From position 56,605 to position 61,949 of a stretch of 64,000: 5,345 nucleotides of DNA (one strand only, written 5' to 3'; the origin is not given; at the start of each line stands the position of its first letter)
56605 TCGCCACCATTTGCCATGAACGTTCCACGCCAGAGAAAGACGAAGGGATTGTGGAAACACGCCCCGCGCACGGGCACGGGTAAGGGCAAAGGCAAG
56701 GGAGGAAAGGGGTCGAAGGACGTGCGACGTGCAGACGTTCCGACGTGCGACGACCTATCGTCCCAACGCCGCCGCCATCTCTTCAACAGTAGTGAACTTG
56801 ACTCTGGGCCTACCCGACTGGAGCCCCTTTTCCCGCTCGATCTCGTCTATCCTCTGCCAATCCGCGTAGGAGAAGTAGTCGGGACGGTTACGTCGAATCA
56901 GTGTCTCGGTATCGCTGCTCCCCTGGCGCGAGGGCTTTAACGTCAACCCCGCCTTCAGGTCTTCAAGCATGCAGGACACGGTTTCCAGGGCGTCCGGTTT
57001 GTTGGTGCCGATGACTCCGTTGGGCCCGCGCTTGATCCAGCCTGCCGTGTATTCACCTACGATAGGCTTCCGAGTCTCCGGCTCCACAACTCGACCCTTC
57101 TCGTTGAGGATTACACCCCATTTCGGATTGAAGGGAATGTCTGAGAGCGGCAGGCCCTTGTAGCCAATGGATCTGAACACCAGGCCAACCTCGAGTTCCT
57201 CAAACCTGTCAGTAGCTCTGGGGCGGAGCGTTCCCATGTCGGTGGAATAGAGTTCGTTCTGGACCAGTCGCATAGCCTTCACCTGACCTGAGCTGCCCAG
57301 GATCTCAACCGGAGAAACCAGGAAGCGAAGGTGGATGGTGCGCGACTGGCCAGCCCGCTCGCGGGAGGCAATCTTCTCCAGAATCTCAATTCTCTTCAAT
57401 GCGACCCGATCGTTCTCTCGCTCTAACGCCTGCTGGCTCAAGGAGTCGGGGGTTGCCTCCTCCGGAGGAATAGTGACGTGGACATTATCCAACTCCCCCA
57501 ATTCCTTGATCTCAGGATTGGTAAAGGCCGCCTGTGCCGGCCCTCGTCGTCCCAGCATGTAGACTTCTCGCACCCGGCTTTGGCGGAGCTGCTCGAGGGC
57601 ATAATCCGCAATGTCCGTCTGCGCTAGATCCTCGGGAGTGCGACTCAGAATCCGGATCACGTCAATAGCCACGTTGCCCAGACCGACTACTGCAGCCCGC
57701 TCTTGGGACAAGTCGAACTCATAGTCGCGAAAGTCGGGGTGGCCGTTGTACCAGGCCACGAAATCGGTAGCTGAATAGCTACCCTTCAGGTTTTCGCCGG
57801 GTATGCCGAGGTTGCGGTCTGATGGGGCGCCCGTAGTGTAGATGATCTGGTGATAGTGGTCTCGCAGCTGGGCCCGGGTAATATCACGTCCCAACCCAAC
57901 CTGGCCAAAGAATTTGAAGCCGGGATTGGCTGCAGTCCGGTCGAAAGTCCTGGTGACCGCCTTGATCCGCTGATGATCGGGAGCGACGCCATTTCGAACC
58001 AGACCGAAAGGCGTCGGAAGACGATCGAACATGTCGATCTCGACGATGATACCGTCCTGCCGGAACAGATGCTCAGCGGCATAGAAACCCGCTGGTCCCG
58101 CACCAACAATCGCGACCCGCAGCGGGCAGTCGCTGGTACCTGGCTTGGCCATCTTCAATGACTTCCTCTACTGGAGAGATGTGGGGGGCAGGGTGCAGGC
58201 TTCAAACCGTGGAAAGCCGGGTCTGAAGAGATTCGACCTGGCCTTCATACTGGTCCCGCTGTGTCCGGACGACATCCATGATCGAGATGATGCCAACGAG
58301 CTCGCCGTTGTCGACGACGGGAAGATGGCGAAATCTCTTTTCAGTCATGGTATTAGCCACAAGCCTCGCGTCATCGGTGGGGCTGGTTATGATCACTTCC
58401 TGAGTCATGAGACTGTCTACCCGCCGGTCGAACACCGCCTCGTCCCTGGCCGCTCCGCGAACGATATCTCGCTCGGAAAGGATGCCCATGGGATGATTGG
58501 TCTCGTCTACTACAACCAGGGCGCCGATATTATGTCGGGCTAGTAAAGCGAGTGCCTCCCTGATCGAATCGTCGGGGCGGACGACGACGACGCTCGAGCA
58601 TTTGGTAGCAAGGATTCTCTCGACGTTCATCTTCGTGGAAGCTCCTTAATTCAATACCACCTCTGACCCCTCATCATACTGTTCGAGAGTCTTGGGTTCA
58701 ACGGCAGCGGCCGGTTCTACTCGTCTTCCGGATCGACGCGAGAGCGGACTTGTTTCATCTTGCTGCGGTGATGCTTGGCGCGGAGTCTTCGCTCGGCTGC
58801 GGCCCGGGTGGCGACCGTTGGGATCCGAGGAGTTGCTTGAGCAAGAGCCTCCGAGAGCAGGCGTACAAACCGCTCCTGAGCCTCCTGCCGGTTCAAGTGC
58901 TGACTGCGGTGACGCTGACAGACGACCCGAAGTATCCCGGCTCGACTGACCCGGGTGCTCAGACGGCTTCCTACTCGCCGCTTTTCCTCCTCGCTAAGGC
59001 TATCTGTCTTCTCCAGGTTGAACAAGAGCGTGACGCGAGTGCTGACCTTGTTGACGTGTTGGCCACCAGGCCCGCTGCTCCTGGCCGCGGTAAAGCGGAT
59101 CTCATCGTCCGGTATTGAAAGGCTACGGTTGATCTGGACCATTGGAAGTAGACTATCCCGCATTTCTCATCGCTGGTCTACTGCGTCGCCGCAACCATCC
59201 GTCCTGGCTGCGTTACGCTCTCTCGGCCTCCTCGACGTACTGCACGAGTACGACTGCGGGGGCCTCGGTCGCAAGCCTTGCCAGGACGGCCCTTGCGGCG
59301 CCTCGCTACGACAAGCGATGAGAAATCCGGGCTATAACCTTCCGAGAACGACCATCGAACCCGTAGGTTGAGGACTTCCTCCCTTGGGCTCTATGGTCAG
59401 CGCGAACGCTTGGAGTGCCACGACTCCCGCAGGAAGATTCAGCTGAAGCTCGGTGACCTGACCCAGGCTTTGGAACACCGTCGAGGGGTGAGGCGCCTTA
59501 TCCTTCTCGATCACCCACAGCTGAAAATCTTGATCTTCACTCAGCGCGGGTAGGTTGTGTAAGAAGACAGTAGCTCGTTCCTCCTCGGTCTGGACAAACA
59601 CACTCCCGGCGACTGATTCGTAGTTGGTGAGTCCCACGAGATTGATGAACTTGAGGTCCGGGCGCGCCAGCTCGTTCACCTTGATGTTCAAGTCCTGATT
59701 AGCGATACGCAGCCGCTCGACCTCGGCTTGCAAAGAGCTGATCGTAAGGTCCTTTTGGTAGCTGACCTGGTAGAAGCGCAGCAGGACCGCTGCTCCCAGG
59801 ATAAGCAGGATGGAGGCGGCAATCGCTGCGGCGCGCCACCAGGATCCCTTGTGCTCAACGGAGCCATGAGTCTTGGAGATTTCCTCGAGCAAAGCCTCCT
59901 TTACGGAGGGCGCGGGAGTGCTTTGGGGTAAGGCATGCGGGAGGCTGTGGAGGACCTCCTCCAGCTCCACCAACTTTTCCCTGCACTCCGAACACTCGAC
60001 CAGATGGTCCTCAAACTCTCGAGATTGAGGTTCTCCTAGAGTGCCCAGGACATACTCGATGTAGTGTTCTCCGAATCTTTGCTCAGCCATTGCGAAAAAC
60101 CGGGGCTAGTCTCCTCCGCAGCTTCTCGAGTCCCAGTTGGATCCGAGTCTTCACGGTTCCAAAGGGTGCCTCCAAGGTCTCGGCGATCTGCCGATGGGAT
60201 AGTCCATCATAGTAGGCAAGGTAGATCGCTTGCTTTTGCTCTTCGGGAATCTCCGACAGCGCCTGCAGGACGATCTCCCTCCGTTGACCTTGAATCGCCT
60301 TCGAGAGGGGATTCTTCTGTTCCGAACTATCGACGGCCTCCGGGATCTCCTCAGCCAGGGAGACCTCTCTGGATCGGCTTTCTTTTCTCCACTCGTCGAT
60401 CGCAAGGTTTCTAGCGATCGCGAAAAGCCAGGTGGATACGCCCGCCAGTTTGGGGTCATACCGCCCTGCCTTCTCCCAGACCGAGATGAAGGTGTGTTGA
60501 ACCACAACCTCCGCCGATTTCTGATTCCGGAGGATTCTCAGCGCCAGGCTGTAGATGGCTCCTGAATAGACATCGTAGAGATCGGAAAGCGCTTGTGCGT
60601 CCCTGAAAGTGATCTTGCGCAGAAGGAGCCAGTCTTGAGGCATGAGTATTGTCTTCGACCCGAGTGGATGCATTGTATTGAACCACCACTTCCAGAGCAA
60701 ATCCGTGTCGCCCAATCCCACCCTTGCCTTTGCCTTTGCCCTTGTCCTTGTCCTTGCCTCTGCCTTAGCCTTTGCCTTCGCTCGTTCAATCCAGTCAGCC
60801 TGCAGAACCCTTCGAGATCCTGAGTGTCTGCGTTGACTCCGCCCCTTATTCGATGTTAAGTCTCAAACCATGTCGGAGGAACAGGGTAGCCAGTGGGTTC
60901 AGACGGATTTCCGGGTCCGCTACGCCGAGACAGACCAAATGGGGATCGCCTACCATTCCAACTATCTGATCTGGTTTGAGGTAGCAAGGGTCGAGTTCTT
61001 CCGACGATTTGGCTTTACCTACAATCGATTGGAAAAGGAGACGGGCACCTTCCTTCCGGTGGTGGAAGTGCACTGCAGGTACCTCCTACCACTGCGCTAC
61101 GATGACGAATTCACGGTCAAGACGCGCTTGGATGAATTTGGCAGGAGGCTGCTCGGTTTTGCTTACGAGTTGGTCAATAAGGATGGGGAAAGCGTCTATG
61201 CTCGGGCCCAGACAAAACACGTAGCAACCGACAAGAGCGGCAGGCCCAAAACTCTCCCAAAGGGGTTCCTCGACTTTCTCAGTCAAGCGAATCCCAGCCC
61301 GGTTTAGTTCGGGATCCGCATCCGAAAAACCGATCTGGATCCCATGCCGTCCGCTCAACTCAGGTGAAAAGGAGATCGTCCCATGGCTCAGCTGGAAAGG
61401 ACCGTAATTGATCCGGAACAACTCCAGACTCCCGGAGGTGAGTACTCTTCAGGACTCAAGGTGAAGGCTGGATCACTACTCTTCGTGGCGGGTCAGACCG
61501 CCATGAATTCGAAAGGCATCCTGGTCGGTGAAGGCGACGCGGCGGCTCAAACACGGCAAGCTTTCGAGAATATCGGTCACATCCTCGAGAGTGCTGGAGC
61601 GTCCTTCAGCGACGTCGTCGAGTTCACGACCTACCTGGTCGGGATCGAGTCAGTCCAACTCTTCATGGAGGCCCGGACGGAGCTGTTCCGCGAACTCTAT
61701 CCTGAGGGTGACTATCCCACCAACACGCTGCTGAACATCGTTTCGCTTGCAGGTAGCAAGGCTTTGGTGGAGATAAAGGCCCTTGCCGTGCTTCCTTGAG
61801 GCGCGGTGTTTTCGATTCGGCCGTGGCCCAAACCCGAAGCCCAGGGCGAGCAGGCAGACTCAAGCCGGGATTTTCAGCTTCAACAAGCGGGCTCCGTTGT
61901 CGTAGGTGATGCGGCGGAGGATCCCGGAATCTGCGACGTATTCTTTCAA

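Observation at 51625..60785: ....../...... hexanucleotide microsatellites recur in three promoter-proximal or terminator regions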

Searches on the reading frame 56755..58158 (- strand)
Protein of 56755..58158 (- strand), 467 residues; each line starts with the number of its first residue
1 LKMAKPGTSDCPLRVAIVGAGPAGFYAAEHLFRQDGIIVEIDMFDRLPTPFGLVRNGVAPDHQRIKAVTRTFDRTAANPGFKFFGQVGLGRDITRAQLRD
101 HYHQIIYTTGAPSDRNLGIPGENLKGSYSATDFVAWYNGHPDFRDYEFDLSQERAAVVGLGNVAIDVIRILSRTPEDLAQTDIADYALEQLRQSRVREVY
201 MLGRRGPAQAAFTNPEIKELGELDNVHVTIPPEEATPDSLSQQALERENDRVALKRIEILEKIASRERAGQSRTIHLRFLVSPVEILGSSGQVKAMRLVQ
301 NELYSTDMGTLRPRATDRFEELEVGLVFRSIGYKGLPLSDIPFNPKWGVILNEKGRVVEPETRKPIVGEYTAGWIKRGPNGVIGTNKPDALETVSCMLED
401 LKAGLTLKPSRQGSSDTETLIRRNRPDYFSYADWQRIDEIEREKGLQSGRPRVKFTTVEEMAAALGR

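Call 11: search_protein_families(library=pfam, proteins=[window:56755-58158:-])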
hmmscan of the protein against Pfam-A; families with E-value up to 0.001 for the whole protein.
window:56755-58158:- (467 aa): 3 families
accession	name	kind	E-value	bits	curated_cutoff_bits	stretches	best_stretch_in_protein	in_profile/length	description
PF07992.20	Pyr_redox_2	-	1.2e-07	31.9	26.1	1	14-174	2-164/291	Pyridine nucleotide-disulphide oxidoreductase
PF13450.12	NAD_binding_8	-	2.1e-05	25.2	21.9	1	17-76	1-56/68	NAD(P)-binding Rossmann-like domain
PF13454.12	NAD_binding_9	-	7.4e-05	23.2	21.8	1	16-53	1-39/155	FAD-NAD(P)-binding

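Call 23: find_related_loci(query=window:56755-58152:-, collection=metagenome_contigs, flank=10000)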
Query window:56755-58152:- (465 aa) in metagenome_contigs; peptide patterns used: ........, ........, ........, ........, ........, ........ (x = any residue, [..] = any of these).
600 stretches matched a pattern (row limit reached: there are more); 590 encode a relative of the query (tblastn E <= 1e-3); the best 80 are kept; 80 distinct loci.
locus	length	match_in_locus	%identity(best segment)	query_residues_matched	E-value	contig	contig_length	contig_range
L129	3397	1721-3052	63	1-443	0e+0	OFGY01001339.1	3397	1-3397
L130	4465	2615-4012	62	1-465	0e+0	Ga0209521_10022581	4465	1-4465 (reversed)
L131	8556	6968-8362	64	1-463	0e+0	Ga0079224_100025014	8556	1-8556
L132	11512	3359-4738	62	5-464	0e+0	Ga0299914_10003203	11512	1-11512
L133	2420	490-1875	63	1-462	0e+0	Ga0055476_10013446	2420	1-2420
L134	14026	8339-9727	63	1-462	0e+0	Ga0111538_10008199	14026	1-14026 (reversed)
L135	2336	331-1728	61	1-465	0e+0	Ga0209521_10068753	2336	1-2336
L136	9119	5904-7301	65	1-465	0e+0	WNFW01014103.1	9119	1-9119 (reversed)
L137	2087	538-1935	61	1-465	0e+0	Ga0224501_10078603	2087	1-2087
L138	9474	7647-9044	65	1-465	0e+0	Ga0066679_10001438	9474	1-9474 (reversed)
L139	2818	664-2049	65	5-465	0e+0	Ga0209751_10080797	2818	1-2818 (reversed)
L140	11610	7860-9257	64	1-465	0e+0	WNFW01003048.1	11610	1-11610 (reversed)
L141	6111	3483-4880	64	1-465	0e+0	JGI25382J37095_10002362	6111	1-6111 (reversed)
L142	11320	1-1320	64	27-465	0e+0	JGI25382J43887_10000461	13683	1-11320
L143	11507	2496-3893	64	1-465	0e+0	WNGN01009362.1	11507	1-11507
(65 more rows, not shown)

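Call 25: find_homologous_proteins(query=window:56755-58152:-, max_evalue=1e-100)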
Query window:56755-58152:- (465 aa): 7987 proteins with E <= 1e-100 among 8000 candidates; the best 120 are listed.
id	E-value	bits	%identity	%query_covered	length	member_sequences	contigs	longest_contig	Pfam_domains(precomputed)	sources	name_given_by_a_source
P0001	7.3e-295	996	94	100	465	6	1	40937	PF13450.13,PF07992.21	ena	-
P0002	1.3e-291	985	93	100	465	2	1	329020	PF13450.13,PF07992.21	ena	-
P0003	5.5e-288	973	92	100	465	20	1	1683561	PF13450.13,PF07992.21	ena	-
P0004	3.3e-253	858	81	100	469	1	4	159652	PF13450.13,PF07992.21,PF13454.13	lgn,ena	-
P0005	7.3e-216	735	67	100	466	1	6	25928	PF07992.21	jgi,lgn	-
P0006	1.9e-215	734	68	100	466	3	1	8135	PF07992.21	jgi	jgi:ferredoxin--NADP+ reductase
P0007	6.1e-215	732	67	100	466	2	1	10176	PF07992.21,PF13454.13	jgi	jgi:ferredoxin--NADP+ reductase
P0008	9.3e-214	728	67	100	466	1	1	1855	PF07992.21,PF13454.13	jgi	jgi:ferredoxin--NADP+ reductase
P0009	1.2e-213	728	67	100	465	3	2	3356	PF07992.21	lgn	-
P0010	5.3e-213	726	67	100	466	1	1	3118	PF07992.21,PF13454.13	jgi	jgi:ferredoxin--NADP+ reductase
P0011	5.3e-213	726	66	100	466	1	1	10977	PF07992.21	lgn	-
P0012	9.5e-213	725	67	100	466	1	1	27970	PF07992.21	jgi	jgi:ferredoxin--NADP+ reductase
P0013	2.1e-212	724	65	100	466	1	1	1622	PF07992.21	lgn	-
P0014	2.7e-212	723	68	100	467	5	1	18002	PF07992.21,PF13454.13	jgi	jgi:ferredoxin--NADP+ reductase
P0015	3.6e-212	723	66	100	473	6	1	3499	PF07992.21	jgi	jgi:ferredoxin--NADP+ reductase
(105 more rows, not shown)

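Call 26: find_encoding_contigs(protein=P0001, flank=10000, max_places=4)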
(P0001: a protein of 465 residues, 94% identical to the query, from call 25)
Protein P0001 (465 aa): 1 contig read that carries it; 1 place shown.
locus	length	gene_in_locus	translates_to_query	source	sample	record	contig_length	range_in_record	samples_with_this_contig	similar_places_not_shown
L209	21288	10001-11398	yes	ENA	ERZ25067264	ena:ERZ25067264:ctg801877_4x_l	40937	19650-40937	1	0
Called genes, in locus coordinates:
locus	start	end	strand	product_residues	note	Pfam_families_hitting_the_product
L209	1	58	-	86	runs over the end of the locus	PF25183:OMP_b-brl_4 (weak)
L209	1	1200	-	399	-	PF25183:OMP_b-brl_4, PF00593:TonB_dep_Rec_b-barrel (weak)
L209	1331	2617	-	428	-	PF13620:CarboxypepD_reg, PF25183:OMP_b-brl_4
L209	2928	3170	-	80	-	-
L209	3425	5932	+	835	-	-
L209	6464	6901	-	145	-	PF13279:4HBT_2, PF03061:4HBT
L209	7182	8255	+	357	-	PF04542:Sigma70_r2, PF04545:Sigma70_r4, PF08281:Sigma70_r4_2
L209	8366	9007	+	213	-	PF10099:RskA_C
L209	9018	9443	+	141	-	PF00472:RF-1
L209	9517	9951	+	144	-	PF00571:CBS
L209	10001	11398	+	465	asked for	PF07992:Pyr_redox_2 (weak), PF13450:NAD_binding_8 (weak)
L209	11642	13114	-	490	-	PF07394:DUF1501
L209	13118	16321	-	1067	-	PF07635:PSCyt1, PF07583:PSCyt2, PF13385:Laminin_G_3, PF07587:PSD1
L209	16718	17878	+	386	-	PF01566:Nramp (faint)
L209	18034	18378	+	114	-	-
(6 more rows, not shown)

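Call 27: find_encoding_contigs(protein=P0002, flank=10000, max_places=4)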
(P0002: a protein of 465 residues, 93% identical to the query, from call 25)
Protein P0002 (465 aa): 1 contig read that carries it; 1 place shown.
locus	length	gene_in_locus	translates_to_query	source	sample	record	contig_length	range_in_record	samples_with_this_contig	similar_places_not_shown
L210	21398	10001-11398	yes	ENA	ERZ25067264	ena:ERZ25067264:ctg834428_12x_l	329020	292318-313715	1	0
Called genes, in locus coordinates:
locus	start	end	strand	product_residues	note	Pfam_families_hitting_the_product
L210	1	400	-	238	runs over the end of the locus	-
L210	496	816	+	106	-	PF13610:DDE_Tnp_IS240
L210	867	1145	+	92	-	PF01527:HTH_Tnp_1, PF13384:HTH_23 (weak), PF13551:HTH_29 (weak), PF13518:HTH_28 (faint)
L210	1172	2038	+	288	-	PF13276:HTH_21, PF00665:rve, PF13683:rve_3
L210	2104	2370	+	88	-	PF13610:DDE_Tnp_IS240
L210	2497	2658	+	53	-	-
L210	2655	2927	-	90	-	-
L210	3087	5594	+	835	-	-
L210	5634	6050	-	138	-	PF01042:Ribonuc_L-PSP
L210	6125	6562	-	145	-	PF13279:4HBT_2, PF03061:4HBT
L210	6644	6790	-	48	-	-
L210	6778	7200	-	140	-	-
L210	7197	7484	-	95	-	PF02604:PhdYeFM_antitox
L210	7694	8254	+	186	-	PF04542:Sigma70_r2, PF08281:Sigma70_r4_2, PF04545:Sigma70_r4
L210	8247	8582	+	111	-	-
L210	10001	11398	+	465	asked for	PF07992:Pyr_redox_2, PF13450:NAD_binding_8 (weak)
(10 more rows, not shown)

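Call 28: find_encoding_contigs(protein=P0003, flank=10000, max_places=4)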
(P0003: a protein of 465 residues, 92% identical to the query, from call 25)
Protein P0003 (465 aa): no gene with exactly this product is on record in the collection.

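Call 29: find_encoding_contigs(protein=P0004, flank=10000, max_places=4)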
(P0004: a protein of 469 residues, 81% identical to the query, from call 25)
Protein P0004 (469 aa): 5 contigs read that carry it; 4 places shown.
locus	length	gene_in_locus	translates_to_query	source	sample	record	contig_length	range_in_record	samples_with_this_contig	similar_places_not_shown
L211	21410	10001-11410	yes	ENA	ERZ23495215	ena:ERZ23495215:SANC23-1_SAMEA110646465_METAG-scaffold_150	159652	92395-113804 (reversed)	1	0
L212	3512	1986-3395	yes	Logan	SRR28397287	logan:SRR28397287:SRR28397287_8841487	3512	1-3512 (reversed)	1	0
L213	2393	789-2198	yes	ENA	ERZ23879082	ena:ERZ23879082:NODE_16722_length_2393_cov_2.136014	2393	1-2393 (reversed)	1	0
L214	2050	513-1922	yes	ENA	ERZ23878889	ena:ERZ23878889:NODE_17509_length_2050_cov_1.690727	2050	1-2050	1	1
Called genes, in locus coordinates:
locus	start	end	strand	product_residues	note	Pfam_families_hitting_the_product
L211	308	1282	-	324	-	PF01557:FAA_hydrolase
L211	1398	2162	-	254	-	PF00106:adh_short, PF08659:KR, PF23441:SDR (weak), PF13561:adh_short_C2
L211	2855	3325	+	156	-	PF07995:GSDH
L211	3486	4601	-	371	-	PF00155:Aminotran_1_2, PF01053:Cys_Met_Meta_PP (weak)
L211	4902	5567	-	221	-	PF00160:Pro_isomerase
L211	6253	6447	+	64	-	-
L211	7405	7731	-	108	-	-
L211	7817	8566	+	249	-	PF13709:DUF4159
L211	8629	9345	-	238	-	PF13505:OMP_b-brl (weak), PF09411:PagL (faint)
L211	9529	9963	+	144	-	PF00571:CBS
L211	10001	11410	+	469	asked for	PF07992:Pyr_redox_2, PF13450:NAD_binding_8 (weak), PF13454:NAD_binding_9 (weak)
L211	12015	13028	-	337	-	PF00561:Abhydrolase_1 (weak), PF12146:Hydrolase_4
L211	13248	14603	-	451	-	PF13298:LigD_N, PF04679:DNA_ligase_A_C, PF21686:LigD_Prim-Pol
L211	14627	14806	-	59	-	PF04892:VanZ-LLP1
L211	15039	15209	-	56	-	-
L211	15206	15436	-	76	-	PF20382:DUF6677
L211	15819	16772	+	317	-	PF00892:EamA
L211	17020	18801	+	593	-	PF01558:POR, PF01855:POR_N, PF02780:Transketolase_C (weak), PF17147:PFOR_II (weak)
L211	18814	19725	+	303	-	PF02775:TPP_enzyme_C, PF12367:PFO_beta_C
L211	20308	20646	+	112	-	-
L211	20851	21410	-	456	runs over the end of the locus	PF01041:DegT_DnrJ_EryC1, PF01053:Cys_Met_Meta_PP (faint)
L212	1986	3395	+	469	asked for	PF07992:Pyr_redox_2, PF13450:NAD_binding_8 (weak), PF13454:NAD_binding_9 (weak)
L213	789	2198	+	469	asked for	PF07992:Pyr_redox_2, PF13450:NAD_binding_8 (weak), PF13454:NAD_binding_9 (weak)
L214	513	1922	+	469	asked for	PF07992:Pyr_redox_2, PF13450:NAD_binding_8 (weak), PF13454:NAD_binding_9 (weak)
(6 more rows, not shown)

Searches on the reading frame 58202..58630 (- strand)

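Call 11: search_protein_families(library=pfam, proteins=[window:58202-58630:-])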
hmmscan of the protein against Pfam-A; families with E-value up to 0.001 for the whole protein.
window:58202-58630:- (142 aa): 1 family
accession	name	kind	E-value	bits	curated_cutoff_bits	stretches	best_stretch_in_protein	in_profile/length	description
PF00571.33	CBS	-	1.8e-27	95.8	24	2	13-58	8-53/57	CBS domain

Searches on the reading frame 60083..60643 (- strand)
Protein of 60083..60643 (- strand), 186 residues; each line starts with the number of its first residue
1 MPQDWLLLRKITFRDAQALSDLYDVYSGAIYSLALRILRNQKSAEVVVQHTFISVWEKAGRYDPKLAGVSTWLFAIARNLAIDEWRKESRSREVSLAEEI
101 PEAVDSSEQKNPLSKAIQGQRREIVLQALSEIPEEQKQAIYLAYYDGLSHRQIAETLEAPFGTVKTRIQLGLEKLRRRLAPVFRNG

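Call 11: search_protein_families(library=pfam, proteins=[window:60083-60643:-])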
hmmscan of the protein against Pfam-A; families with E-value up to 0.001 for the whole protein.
window:60083-60643:- (186 aa): 4 families
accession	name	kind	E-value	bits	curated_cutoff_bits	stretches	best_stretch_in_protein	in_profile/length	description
PF04542.20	Sigma70_r2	-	2.1e-16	59.9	24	1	22-90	1-70/71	Sigma-70 region 2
PF08281.18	Sigma70_r4_2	-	1.2e-14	54.1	25.7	1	123-175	2-54/54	Sigma-70, region 4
PF04545.22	Sigma70_r4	-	5.3e-11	42.3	24.1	1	128-176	1-49/50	Sigma-70, region 4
PF07638.17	Sigma70_ECF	-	0.00074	19.9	21.1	0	78-179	84-183/185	ECF sigma factor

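Call 17: find_encoding_contigs(protein=window:60083-60643:-, flank=10000, max_places=10)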
Protein window:60083-60643:- (186 aa): no gene with exactly this product is on record in the collection.
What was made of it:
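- Tried and rejected: The window's sigma factor and P0003 were not on record (calls 17, 28).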

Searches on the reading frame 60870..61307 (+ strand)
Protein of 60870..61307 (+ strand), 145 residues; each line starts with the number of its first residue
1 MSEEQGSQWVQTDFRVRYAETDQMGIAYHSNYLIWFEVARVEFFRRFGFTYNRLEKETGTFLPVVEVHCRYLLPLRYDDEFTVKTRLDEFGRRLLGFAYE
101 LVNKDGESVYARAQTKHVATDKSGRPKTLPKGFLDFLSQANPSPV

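Call 11: search_protein_families(library=pfam, proteins=[window:60870-61307:+])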
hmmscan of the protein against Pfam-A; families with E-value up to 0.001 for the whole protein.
window:60870-61307:+ (145 aa): 2 families
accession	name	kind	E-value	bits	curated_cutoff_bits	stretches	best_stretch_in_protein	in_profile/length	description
PF13279.12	4HBT_2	-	7.6e-19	68.8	25.5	1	16-136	1-121/122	Thioesterase-like superfamily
PF03061.28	4HBT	-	1.5e-14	54.5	20.6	1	24-108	1-77/79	Thioesterase superfamily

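Call 18: find_encoding_contigs(protein=window:60870-61307:+, flank=10000, max_places=10)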
Protein window:60870-61307:+ (145 aa): 9 contigs read that carry it; 5 places shown.
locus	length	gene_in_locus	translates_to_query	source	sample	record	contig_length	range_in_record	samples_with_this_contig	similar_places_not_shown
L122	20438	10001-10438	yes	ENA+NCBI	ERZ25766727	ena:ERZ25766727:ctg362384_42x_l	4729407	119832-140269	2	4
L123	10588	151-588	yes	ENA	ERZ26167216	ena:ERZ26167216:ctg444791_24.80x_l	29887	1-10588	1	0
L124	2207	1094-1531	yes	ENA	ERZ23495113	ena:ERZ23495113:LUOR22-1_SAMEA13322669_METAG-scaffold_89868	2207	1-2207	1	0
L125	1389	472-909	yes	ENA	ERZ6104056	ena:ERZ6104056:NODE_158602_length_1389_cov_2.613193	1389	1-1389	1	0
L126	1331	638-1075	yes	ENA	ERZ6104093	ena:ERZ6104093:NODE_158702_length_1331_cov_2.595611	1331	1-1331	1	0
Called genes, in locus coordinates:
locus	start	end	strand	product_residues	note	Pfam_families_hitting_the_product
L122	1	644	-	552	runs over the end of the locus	PF01566:Nramp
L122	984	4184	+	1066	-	PF07635:PSCyt1, PF07583:PSCyt2, PF13385:Laminin_G_3, PF07587:PSD1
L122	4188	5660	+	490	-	PF07394:DUF1501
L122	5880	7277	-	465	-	PF07992:Pyr_redox_2, PF13450:NAD_binding_8 (faint)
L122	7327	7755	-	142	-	PF00571:CBS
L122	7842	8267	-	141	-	PF00472:RF-1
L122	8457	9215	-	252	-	PF10099:RskA_C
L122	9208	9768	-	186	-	PF04542:Sigma70_r2, PF08281:Sigma70_r4_2, PF04545:Sigma70_r4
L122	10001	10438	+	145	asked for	PF13279:4HBT_2, PF03061:4HBT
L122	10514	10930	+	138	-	PF01042:Ribonuc_L-PSP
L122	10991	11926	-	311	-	PF04909:Amidohydro_2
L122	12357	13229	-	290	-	PF05448:AXE1 (weak), PF00326:Peptidase_S9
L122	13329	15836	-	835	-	-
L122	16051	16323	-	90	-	PF15738:YafQ_toxin, PF05016:ParE_toxin (weak)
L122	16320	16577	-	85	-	PF04221:RelB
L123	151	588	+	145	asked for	PF13279:4HBT_2, PF03061:4HBT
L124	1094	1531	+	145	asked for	PF13279:4HBT_2, PF03061:4HBT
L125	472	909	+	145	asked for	PF13279:4HBT_2, PF03061:4HBT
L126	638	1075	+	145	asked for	PF13279:4HBT_2, PF03061:4HBT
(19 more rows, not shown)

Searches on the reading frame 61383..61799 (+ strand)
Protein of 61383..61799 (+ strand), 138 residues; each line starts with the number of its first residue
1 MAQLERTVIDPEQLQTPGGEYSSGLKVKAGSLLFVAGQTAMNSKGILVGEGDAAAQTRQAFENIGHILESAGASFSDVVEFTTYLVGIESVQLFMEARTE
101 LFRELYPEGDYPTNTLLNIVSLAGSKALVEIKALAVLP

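Call 11: search_protein_families(library=pfam, proteins=[window:61383-61799:+])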
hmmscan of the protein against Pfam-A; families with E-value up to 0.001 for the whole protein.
window:61383-61799:+ (138 aa): 1 family
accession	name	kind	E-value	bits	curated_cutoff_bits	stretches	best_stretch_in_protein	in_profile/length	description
PF01042.26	Ribonuc_L-PSP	-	1.1e-24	87.1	27.3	1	18-136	8-120/121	Endoribonuclease L-PSP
